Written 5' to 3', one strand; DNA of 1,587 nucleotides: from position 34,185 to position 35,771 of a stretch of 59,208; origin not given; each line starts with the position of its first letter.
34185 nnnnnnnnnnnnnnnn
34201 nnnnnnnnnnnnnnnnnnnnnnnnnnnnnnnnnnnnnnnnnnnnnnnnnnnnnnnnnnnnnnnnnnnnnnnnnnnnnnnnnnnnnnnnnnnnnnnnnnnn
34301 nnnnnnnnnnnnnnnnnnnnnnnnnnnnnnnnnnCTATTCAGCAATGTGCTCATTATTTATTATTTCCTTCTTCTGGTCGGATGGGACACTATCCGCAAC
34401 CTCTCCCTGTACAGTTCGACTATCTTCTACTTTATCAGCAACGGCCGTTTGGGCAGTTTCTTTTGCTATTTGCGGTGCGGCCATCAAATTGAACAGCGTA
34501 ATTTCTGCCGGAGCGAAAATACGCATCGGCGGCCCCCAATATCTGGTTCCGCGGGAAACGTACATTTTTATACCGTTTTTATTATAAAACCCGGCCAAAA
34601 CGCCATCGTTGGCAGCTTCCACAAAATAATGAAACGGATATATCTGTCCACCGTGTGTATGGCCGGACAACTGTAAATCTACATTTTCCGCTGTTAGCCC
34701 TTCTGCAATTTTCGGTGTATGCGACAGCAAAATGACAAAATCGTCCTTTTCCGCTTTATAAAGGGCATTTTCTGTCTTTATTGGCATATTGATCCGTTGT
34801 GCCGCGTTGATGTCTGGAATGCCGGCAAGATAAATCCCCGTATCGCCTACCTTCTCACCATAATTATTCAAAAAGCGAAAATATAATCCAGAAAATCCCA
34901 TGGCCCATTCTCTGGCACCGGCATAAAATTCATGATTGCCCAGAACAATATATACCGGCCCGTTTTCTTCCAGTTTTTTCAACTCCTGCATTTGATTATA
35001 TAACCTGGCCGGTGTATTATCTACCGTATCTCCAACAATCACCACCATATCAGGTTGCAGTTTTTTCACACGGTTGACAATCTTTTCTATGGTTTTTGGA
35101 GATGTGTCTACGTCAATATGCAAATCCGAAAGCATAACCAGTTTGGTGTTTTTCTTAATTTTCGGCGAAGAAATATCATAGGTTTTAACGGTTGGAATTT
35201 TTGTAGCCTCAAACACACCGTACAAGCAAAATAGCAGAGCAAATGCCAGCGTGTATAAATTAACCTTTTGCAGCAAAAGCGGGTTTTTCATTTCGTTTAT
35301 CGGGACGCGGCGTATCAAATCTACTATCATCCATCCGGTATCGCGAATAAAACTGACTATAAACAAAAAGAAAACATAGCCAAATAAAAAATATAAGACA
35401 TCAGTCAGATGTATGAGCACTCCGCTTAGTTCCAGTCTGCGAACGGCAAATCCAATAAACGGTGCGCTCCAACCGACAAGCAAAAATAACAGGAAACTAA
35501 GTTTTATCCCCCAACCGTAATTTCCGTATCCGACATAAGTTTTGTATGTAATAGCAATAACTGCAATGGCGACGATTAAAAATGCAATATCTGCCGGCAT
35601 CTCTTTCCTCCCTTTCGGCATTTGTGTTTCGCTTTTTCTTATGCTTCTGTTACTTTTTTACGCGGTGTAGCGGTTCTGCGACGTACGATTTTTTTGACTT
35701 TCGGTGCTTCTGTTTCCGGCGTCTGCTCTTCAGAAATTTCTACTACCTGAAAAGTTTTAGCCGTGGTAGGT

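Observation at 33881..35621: Stand-alone CD38/ADP-ribosyl-cyclase-like mini-protein translationally coupled to a membrane metallophosphoesterase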

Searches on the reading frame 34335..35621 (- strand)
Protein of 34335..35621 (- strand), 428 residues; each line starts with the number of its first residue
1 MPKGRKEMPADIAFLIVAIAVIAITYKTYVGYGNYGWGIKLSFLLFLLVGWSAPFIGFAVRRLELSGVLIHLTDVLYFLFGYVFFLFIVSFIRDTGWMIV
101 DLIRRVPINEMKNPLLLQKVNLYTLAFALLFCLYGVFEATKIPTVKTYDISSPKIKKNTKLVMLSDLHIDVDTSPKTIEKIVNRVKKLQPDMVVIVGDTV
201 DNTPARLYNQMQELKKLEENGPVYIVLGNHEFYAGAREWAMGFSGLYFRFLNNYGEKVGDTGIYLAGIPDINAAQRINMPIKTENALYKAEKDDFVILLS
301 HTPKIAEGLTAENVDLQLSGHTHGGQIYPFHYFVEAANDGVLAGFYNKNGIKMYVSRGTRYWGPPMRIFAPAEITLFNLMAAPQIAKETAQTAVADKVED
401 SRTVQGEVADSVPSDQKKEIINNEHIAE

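Call 3: search_protein_families(library=pfam, proteins=[window:34335-35621:-], max_evalue=1)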
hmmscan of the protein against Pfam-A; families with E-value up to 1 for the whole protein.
window:34335-35621:- (428 aa): 8 families
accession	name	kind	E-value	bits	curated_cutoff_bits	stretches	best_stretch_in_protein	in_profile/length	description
PF00149.33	Metallophos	-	7.7e-18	66.1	21.5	1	160-324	2-190/191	Calcineurin-like phosphoesterase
PF12850.12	Metallophos_2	-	3.2e-08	34.2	27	1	160-324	2-118/154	Calcineurin-like phosphoesterase superfamily domain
PF14582.11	Metallophos_3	-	0.011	15.5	28.2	1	158-203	5-46/259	Metallophosphoesterase, calcineurin superfamily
PF13491.11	FtsK_4TM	-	0.031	14.4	23.1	1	72-145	54-114/171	4TM region of DNA translocase FtsK/SpoIIIE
PF02310.24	B12-binding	-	0.067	13.5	32.1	1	169-238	34-97/121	B12 binding domain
PF02350.25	Epimerase_2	-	0.075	12.3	30.6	1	176-201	54-79/347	UDP-N-acetylglucosamine 2-epimerase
PF25497.1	COR-B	-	0.098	12.9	27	1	176-225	78-128/145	C-terminal of Roc, COR-B domain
PF00990.26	GGDEF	-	0.25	11.5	23.8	1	252-305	48-94/161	Diguanylate cyclase, GGDEF domain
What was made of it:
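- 34335..35621 (-): Membrane-anchored calcineurin-like metallophosphoesterase (COG1408/YaeI-like). It has 4 TM helices (about 8-140), a catalytic domain (about 141-384) that is probably cytoplasmic, and a disordered C-terminal tail (385-428). Pfam Metallophos 7.7e-18 (call 3).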

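Call 4: search_protein_families(library=ncbifam, proteins=[window:34335-35621:-], max_evalue=1)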
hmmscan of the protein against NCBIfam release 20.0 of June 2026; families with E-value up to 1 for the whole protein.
window:34335-35621:- (428 aa): 10 families
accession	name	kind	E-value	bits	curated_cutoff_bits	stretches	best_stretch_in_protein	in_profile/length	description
NF008460.0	PRK11340.1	equivalog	1.1e-22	80.7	188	1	158-379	49-270/271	phosphodiesterase YaeI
NF033458.1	lipid_A_LpxG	equivalog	9.8e-20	71.1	350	2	157-232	43-119/321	UDP-2,3-diacylglucosamine diphosphatase LpxG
TIGR03729.1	acc_ester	subfamily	8.4e-08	31.9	148.25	1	160-238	1-79/239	putative phosphoesterase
TIGR04123.1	P_estr_lig_assc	hypoth_equivalog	9.2e-06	25.2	150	1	172-234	47-111/207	ligase-associated DNA damage response endonuclease PdeM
NF041753.2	sbcd_Staph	equivalog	1.5e-05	24.1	480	2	102-146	103-147/375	exonuclease subunit SbcD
TIGR00040.1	yfcE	subfamily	3.8e-05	23.8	56.25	1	160-271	2-64/158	YfcE family phosphodiesterase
NF003743.0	PRK05340.1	equivalog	0.00032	20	134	1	160-237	3-88/242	UDP-2,3-diacylglucosamine diphosphatase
TIGR04168.1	TIGR04168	hypoth_equivalog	0.00059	19.3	200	1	186-240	2-50/269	TIGR04168 family protein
NF006988.0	PRK09453.1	equivalog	0.0029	17.4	117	1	160-204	2-42/183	phosphodiesterase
TIGR00619.1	sbcd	subfamily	0.032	14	77.65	1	177-231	27-86/252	exonuclease subunit SbcD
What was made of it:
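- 34335..35621 (-): NCBIfam YaeI 80.7 bits (cut-off 188) and LpxG 71 bits (cut-off 350) (call 4).
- On ADPRibase-Mn-type metallophosphoesterase (claimed for the neighbouring gene): The best NCBIfam matches are YaeI and LpxG (call 4).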

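Call 48: search_solved_structures(query=window:34335-35621:-, max_evalue=0.001)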
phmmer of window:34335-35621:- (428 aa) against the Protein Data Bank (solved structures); distinct sequences matched with E-value up to 0.001: 3.
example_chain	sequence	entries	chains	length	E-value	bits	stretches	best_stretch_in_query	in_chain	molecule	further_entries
3auz_A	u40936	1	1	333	0.00016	23.6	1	180-343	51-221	DNA double-strand break repair protein mre11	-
4tug_C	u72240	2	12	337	0.00017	23.6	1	180-343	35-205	DNA double-strand break repair protein Mre11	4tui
3av0_A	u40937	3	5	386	0.00023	23.1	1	180-343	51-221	DNA double-strand break repair protein mre11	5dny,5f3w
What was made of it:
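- On ADPRibase-Mn-type metallophosphoesterase (claimed for the neighbouring gene): The PDB sequence search finds only Mre11 at about 1e-4 (call 48).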

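Call 49: search_protein_families(library=padloc, proteins=[window:34335-35621:-], max_evalue=0.01)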
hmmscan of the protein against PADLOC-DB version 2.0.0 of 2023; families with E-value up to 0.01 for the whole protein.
window:34335-35621:- (428 aa): 0 families

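Call 50: find_homologous_proteins(query=window:34335-35621:-, max_evalue=1e-10)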
Query window:34335-35621:- (428 aa): 6404 proteins with E <= 1e-10 among 8000 candidates; the best 120 are listed.
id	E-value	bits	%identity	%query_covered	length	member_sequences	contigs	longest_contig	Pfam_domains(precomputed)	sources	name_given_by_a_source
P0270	1.1e-281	952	100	98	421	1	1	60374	PF12850.13,PF00149.34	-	-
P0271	7.1e-228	774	84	94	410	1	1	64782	PF12850.13,PF00149.34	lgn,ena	-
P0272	3.2e-226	769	82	96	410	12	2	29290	PF12850.13,PF00149.34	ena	-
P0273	3.6e-225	765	83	94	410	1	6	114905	PF12850.13,PF00149.34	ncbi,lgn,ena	-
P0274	3.3e-201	686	76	90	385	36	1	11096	PF12850.13,PF00149.34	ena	-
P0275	9.7e-189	645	71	89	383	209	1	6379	PF12850.13,PF00149.34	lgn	-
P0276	6.5e-176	603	63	94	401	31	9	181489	PF12850.13,PF00149.34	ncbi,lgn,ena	-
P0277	2.3e-175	601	64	92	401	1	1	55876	PF12850.13,PF00149.34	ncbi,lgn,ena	-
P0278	5.7e-175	600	63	92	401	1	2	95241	PF12850.13,PF00149.34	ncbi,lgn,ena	-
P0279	8.1e-174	596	61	98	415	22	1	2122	PF12850.13,PF00149.34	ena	-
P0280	3.4e-173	594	68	87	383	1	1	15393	PF12850.13,PF00149.34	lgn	-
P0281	5.2e-172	590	62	93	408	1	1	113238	PF12850.13,PF00149.34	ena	-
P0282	1.2e-169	583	65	90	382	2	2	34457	PF00149.34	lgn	-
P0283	1.8e-169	582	67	88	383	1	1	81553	PF00149.34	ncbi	-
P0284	4.0e-169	581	62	94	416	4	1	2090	PF12850.13,PF00149.34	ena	-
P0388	3.0e-92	328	46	87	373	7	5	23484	PF12850.13,PF00149.34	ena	-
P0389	1.1e-87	313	44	86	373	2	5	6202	PF12850.13,PF00149.34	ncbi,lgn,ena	-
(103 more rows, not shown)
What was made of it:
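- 34335..35621 (-): More than 6400 homologs (call 50).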

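Call 69: find_encoding_contigs(protein=P0388, flank=6000, max_places=2)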
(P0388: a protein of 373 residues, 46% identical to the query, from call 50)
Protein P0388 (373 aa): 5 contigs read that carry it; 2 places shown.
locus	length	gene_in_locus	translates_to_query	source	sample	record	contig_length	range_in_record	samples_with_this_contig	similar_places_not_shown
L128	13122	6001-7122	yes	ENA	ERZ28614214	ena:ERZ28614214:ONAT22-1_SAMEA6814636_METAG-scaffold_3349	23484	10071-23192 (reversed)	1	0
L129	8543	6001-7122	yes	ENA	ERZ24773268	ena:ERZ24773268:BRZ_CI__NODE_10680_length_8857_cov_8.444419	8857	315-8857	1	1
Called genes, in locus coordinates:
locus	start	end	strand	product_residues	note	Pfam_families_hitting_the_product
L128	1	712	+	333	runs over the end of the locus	?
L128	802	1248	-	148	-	-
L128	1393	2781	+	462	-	PF01336:tRNA_anti-codon, PF00152:tRNA-synt_2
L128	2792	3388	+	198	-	-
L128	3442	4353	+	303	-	PF04542:Sigma70_r2, PF04545:Sigma70_r4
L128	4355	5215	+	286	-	PF17827:PrmC_N, PF08242:Methyltransf_12 (faint), PF05175:MTS, PF13847:Methyltransf_31 (weak), PF13649:Methyltransf_25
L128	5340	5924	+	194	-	PF13763:DUF4167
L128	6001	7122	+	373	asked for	PF00149:Metallophos, PF12850:Metallophos_2 (weak)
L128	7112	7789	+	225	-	PF00702:Hydrolase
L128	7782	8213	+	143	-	PF02267:Rib_hydrolayse (weak)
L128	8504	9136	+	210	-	-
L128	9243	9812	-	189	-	PF02622:DUF179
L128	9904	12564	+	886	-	-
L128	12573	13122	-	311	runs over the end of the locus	PF03193:RsgA_GTPase (faint), PF10662:PduV-EutP, PF00350:Dynamin_N (faint), PF01926:MMR_HSR1, PF02421:FeoB_N, PF02492:cobW (weak), PF00009:GTP_EFTU, PF07650:KH_2, +1 more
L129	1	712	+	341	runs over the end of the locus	?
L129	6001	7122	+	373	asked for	PF00149:Metallophos, PF12850:Metallophos_2 (weak)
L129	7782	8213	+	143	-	PF02267:Rib_hydrolayse (weak)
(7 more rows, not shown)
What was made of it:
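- On ADP-ribosyl cyclase / CD38 superfamily (Pfam PF02267; bacterial minimal ARC): An ortholog in L128 is precomputed as Rib_hydrolayse (weak) (call 69).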

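Call 70: find_encoding_contigs(protein=P0389, flank=6000, max_places=2)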
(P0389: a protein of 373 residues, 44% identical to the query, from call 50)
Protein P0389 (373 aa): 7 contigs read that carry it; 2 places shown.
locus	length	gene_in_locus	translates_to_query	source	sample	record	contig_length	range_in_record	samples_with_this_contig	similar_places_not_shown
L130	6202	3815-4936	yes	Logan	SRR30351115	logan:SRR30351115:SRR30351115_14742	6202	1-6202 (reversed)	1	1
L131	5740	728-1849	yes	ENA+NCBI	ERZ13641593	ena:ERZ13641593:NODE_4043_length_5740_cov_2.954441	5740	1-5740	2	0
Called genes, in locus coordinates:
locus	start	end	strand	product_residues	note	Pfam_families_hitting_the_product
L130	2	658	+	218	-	?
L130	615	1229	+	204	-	-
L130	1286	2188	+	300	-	PF04542:Sigma70_r2, PF04545:Sigma70_r4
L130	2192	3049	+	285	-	PF17827:PrmC_N, PF02384:N6_Mtase, PF05175:MTS, PF13847:Methyltransf_31, PF13649:Methyltransf_25 (weak)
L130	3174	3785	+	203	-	PF13763:DUF4167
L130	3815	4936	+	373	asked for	PF00149:Metallophos, PF12850:Metallophos_2 (weak)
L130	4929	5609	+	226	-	PF00702:Hydrolase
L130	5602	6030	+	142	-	-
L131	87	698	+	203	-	PF13763:DUF4167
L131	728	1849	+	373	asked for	PF00149:Metallophos, PF12850:Metallophos_2 (weak)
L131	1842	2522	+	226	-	PF00702:Hydrolase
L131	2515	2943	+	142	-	-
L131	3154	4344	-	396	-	PF00009:GTP_EFTU, PF03144:GTP_EFTU_D2, PF03143:GTP_EFTU_D3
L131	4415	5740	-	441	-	?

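Call 71: search_protein_families(library=ncbifam, proteins=[L128:7112-7789:+, L128:7782-8213:+, L128:8504-9136:+], max_evalue=0.001)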
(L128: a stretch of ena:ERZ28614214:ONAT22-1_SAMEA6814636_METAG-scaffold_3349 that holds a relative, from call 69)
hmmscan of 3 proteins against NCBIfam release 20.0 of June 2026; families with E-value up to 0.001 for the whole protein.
L128:7112-7789:+ (225 aa): 6 families
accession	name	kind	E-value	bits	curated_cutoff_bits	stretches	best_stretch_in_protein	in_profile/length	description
TIGR01993.1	Pyr-5-nucltdase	equivalog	9.5e-13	48.3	142.9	1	5-199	2-182/183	pyrimidine 5'-nucleotidase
TIGR01509.1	HAD-SF-IA-v3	subfamily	2.4e-11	44.1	29.4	1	155-199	109-153/154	HAD-IA family hydrolase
TIGR02247.1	HAD-1A3-hyp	subfamily_domain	8.2e-07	29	125.4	1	99-208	101-203/211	epoxide hydrolase N-terminal domain-like phosphatase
NF006991.0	PRK09456.1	equivalog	5.6e-06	26.2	295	1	157-213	141-197/199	glucose-1-phosphatase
TIGR02009.1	PGMB-YQAB-SF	subfamily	0.00028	21.1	153.35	1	156-200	142-186/186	beta-phosphoglucomutase family hydrolase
NF011564.0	PRK14988.1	equivalog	0.00041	20.1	189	1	5-196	12-188/225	GMP/IMP nucleotidase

L128:7782-8213:+ (143 aa): 0 families

L128:8504-9136:+ (210 aa): 0 families

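Call 88: predict_structure(alignment_id=A5)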
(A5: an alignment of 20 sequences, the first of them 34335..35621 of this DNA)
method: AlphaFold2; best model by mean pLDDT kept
length: 428 residues; sequences in the alignment: 20
mean_pLDDT: 82.1   pTM: 0.78
mean pLDDT of the five models: 82.1, 80.3, 79.7, 79.3, 79.3
residues with pLDDT >= 90: 241; 70-90: 111; 50-70: 24; < 50: 52
segments of 3 or more residues with pLDDT < 50: 1-8, 385-428
pLDDT, mean of each block of 10 residues (from residue 1): 44 81 92 86 94 82 66 85 92 90 86 82 93 87 94 96 94 91 97 96 90 95 95 90 95 95 97 91 95 97 94 96 63 79 91 93 75 94 54 34 24 28 29
secondary structure, 60 per line:
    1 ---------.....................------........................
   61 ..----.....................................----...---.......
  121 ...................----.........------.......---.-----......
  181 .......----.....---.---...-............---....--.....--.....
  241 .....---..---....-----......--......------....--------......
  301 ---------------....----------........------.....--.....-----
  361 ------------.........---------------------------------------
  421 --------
elements in order: H10-30 H37-62 H67-103 H114-139 E144-152 E159-165 H175-187 E192-196 H208-219 E223-226 H229-233 H236-245 E254-257 E263-268 H271-276 H283-286 E295-300 E316-319 H330-337 E344-348 E351-355 E373-381
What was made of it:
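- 34335..35621 (-): AF2 pLDDT 82 (call 88).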

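Call 90: fold_search(model_id=the predicted structure, library=pdb)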
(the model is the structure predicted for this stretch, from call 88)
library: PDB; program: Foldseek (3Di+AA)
matches with E <= 10: 796; with E <= 0.001: 59
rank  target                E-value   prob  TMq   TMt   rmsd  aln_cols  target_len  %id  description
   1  7dog_A                1.9e-08  1.00  0.30  0.39   6.9       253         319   18  Crystal structure of a nuclease and capping domain of SbcD from Staphylococcus aureus (released 2021-05-05)
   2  4fbq_A                5.6e-08  1.00  0.27  0.27  13.6       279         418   16  Crystal structure of a covalently fused Nbs1-Mre11 complex with two manganese ions per active site (released 2012-06-20)
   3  4fbk_A                8.3e-08  1.00  0.31  0.31  12.3       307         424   16  Crystal structure of a covalently fused Nbs1-Mre11 complex with one manganese ion per active site (released 2012-06-20)
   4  3t1i_B                9.3e-08  1.00  0.32  0.35   7.2       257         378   14  Crystal Structure of Human Mre11: Understanding Tumorigenic Mutations (released 2011-11-30)
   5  3t1i_A                1.2e-07  1.00  0.31  0.35   7.8       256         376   14  Crystal Structure of Human Mre11: Understanding Tumorigenic Mutations (released 2011-11-30)
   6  3t1i_D                1.6e-07  1.00  0.31  0.35   7.9       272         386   13  Crystal Structure of Human Mre11: Understanding Tumorigenic Mutations (released 2011-11-30)
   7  3t1i_C                1.6e-07  1.00  0.31  0.35   7.7       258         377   14  Crystal Structure of Human Mre11: Understanding Tumorigenic Mutations (released 2011-11-30)
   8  5dny_C                2.6e-07  1.00  0.35  0.41   5.0       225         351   21  Structure of the ATPrS-Mre11/Rad50-DNA complex (released 2016-02-24)
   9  4tug_D                2.7e-07  1.00  0.34  0.46   5.4       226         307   21  Crystal structure of MjMre11-DNA2 complex (released 2014-10-15)
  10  4fbw_A                2.9e-07  1.00  0.31  0.35   6.5       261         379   17  Crystal structure of an unfused Mre11-Nbs1 complex with two manganese ions per active site (released 2012-06-20)
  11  5dny_A                4.1e-07  1.00  0.34  0.41   5.4       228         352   21  Structure of the ATPrS-Mre11/Rad50-DNA complex (released 2016-02-24)
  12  7dog_B                4.1e-07  1.00  0.30  0.39   7.4       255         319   18  Crystal structure of a nuclease and capping domain of SbcD from Staphylococcus aureus (released 2021-05-05)
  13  2hyo                  5.1e-07  1.00  0.30  0.54   7.1       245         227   16  Crystal structure of Rv0805 N97A mutant (released 2006-12-26)
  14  4tug_B                5.4e-07  1.00  0.34  0.45   5.5       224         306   21  Crystal structure of MjMre11-DNA2 complex (released 2014-10-15)
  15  4tug_F                6.1e-07  1.00  0.36  0.48   5.8       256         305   20  Crystal structure of MjMre11-DNA2 complex (released 2014-10-15)
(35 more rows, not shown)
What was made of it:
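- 34335..35621 (-): Foldseek neighbours are generic MPEs (call 90).
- On ADPRibase-Mn-type metallophosphoesterase (claimed for the neighbouring gene): Foldseek top hits are SbcD/Mre11, Rv0805, purple acid phosphatase, UshA/NadN and MPPED2 (call 90).
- Tried and rejected: I rejected this on the curated cut-offs and the fold neighbours (calls 4, 48, 90).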

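Call 96: search_protein_families(library=phrogs, proteins=[window:34335-35621:-], max_evalue=0.01)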
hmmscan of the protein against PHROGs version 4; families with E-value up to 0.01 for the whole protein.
window:34335-35621:- (428 aa): 6 families
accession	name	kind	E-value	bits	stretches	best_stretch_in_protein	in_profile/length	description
phrog_1649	-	other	2.7e-16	60.1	1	146-237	26-110/308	metallo-phosphoesterase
phrog_221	-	other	1.5e-09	38.6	1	155-254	108-214/367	metallo-phosphoesterase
phrog_7339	-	DNA, RNA and nucleotide metabolism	0.00016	22.1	1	154-209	25-81/263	DNA repair exonuclease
phrog_547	-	other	0.00031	20.9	0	179-236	64-115/245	phosphoesterase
phrog_100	-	DNA, RNA and nucleotide metabolism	0.00062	19.3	1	152-232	22-116/989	SbcD-like subunit of palindrome specific endonuclease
phrog_7158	-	unknown function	0.00085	19.1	1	154-231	219-310/554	-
